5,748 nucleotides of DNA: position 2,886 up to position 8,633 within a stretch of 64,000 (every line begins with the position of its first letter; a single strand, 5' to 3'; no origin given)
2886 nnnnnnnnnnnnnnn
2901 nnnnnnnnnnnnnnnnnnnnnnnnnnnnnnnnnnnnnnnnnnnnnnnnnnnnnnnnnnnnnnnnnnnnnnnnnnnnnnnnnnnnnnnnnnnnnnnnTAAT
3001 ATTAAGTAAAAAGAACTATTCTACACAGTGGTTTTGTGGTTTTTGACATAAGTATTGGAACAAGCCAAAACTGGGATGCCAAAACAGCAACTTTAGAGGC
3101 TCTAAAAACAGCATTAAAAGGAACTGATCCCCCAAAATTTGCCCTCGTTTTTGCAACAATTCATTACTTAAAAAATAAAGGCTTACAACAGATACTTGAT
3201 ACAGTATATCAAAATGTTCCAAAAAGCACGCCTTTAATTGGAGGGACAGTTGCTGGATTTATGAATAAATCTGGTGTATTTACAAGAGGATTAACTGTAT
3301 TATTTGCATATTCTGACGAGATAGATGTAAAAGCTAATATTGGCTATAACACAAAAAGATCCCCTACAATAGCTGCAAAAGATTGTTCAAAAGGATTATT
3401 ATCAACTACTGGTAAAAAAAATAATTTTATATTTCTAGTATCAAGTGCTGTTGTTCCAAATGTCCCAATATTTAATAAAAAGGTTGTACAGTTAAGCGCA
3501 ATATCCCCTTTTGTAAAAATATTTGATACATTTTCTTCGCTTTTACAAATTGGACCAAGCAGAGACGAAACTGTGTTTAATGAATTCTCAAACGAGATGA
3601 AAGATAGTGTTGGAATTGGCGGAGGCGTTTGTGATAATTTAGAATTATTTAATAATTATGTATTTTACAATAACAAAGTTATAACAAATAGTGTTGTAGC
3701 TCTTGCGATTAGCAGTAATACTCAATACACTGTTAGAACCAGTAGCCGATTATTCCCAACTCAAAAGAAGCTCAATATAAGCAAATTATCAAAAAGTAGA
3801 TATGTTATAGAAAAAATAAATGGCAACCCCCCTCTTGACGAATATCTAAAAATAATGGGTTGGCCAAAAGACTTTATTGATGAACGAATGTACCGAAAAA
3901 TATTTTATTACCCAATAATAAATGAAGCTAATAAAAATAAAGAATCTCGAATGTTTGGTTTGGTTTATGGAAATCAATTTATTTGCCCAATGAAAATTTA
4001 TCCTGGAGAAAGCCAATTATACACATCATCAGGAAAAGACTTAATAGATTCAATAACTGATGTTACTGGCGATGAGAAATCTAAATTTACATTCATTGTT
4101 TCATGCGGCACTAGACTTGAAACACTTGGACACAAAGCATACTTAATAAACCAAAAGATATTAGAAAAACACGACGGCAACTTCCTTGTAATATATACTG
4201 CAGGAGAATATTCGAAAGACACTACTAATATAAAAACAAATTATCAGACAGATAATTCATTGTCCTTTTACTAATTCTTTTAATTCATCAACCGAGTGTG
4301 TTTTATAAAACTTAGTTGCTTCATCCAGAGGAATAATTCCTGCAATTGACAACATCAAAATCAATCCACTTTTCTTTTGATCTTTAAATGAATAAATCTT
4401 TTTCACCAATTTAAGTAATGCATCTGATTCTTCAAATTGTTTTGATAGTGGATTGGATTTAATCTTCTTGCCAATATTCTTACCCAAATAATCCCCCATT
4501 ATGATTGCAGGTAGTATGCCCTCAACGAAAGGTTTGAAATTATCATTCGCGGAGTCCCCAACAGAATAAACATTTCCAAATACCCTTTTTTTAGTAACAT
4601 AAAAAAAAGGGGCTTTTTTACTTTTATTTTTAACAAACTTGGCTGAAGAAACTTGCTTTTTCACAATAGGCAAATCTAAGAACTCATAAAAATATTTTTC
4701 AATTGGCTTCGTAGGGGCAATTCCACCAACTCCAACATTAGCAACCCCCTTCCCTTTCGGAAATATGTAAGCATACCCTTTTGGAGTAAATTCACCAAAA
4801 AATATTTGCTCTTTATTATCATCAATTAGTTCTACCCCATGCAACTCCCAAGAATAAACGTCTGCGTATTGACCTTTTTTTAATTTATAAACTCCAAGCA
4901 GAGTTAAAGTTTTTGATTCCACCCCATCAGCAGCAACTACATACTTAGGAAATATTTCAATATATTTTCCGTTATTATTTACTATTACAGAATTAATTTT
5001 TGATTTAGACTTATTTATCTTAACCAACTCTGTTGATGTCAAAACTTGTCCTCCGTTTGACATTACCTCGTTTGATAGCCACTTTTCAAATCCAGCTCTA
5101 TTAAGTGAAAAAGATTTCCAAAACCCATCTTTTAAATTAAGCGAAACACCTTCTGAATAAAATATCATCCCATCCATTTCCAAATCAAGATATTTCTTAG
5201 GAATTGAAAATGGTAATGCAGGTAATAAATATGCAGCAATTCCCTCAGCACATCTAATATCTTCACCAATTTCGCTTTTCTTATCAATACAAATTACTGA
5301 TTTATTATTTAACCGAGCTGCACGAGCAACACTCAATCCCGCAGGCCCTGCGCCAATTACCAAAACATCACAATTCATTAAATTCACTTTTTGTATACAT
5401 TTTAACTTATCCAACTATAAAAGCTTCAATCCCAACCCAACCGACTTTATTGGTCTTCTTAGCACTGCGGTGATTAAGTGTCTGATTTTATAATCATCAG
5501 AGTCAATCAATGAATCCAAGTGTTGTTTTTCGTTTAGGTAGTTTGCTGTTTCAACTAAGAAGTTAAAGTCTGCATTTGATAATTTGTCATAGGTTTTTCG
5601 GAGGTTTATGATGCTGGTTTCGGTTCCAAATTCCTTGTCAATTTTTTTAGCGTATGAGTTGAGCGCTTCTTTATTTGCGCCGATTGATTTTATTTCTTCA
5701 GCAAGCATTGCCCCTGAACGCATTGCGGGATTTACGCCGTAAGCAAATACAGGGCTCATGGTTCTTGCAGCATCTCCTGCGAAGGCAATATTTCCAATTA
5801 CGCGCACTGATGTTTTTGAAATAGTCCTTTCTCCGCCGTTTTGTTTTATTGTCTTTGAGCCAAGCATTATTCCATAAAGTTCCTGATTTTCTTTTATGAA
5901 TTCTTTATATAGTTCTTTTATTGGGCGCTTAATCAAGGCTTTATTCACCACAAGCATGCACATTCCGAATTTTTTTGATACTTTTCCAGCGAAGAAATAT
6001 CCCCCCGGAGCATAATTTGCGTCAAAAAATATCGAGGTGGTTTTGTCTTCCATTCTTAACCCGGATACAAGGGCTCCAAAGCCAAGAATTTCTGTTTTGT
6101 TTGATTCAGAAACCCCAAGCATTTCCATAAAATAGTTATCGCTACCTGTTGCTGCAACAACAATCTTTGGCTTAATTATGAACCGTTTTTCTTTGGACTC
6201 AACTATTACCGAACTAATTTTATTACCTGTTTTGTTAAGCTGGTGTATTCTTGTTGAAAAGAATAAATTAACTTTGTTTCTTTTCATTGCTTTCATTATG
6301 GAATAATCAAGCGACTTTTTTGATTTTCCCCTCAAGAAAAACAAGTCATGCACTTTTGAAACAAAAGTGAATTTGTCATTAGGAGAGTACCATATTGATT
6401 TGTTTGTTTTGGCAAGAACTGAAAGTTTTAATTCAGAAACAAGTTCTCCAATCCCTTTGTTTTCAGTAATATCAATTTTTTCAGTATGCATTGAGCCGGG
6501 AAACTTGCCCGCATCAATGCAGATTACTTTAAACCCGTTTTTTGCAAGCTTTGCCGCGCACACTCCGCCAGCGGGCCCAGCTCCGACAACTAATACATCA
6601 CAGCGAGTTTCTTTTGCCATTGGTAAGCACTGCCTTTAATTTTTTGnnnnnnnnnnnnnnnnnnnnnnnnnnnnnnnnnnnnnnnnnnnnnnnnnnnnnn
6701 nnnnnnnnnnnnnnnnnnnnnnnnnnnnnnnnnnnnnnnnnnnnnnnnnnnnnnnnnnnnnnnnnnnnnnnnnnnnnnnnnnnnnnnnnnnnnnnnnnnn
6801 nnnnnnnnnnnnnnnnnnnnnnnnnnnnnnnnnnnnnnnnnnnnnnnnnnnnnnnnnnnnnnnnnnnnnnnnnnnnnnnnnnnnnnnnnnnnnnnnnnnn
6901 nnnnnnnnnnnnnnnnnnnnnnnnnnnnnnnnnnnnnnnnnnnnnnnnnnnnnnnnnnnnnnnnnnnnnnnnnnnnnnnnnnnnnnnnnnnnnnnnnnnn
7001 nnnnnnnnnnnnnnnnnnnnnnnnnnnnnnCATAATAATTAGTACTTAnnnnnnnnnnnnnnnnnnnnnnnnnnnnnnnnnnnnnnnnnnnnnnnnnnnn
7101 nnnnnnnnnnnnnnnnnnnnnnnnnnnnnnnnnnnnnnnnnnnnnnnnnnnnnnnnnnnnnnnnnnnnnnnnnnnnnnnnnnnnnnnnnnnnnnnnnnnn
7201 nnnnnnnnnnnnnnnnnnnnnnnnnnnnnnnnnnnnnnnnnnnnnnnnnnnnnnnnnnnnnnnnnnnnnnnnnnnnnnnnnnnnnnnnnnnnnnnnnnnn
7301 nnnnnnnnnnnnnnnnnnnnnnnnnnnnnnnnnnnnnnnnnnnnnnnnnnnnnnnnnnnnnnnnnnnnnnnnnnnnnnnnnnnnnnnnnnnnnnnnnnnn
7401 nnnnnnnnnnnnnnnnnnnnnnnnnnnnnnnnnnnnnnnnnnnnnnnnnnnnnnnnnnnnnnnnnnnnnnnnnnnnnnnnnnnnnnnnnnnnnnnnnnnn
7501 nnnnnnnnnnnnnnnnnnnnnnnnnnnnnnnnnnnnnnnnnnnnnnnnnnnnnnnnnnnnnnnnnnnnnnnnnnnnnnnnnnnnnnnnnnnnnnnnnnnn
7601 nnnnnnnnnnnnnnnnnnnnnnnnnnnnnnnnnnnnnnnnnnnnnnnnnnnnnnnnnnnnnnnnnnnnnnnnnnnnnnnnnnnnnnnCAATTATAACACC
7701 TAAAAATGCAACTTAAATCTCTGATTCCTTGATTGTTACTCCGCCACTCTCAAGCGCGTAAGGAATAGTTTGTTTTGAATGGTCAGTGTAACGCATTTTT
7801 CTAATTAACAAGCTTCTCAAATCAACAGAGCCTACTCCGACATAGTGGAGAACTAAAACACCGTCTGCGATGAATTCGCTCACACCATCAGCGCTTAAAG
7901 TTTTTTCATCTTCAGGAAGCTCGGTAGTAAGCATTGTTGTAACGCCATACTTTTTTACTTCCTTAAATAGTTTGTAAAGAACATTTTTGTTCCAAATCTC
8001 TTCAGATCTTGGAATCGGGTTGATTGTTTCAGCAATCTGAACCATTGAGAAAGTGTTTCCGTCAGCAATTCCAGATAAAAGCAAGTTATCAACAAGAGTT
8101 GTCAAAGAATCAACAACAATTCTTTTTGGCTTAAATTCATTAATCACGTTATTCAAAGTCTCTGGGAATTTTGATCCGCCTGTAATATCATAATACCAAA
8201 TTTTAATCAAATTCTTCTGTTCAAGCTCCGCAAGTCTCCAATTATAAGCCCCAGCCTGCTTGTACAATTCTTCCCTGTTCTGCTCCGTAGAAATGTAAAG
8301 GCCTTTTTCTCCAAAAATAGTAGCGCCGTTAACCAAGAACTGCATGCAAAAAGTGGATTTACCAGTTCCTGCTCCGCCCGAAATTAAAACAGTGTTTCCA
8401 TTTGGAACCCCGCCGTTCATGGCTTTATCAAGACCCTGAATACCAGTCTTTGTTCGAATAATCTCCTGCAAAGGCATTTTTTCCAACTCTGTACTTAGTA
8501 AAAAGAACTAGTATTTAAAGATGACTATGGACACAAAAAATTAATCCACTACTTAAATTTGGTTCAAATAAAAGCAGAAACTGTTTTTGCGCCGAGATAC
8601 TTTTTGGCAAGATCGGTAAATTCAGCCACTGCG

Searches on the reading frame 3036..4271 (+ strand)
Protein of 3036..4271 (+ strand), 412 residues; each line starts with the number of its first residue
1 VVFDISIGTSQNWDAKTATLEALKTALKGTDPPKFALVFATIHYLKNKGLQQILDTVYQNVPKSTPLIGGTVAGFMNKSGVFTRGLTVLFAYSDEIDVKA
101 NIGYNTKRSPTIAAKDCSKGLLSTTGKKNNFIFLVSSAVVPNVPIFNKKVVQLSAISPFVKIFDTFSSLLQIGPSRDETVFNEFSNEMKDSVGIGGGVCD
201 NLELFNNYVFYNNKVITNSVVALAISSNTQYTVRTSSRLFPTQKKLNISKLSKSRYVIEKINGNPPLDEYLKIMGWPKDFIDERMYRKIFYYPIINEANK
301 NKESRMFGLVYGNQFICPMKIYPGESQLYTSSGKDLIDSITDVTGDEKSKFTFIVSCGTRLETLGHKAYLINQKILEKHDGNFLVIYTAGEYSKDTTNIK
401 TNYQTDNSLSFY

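Call 16: search_protein_families(library=pfam, proteins=[window:3036-4271:+], max_evalue=0.001)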
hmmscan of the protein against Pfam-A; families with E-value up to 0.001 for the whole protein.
window:3036-4271:+ (412 aa): 1 family
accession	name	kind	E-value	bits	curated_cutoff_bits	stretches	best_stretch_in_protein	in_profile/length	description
PF08495.15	FIST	-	1.5e-16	61.2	23.2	1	35-263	2-188/189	FIST N domain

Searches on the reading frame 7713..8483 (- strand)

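Call 16: search_protein_families(library=pfam, proteins=[window:7713-8483:-], max_evalue=0.001)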
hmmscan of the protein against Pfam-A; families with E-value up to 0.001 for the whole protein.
window:7713-8483:- (256 aa): 6 families
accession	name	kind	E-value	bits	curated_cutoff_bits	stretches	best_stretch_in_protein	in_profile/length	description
PF06745.19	ATPase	-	1.2e-53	182.3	26.6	2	12-130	2-131/231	KaiC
PF13481.12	AAA_25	-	8.7e-07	29.2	27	1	10-131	14-156/195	AAA domain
PF12846.13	AAA_10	-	0.00011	21.9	27.5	1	20-77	12-67/362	AAA-like domain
PF02283.22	CobU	-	0.00019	21.5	27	0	32-141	1-96/168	Cobinamide kinase / cobinamide phosphate guanyltransferase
PF03796.21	DnaB_C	-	0.00021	21.2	27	1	12-77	3-67/255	DnaB-like helicase C terminal domain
PF07088.17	GvpD_P-loop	-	0.00045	20.6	24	0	28-213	9-173/189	GvpD gas vesicle protein, P-loop domain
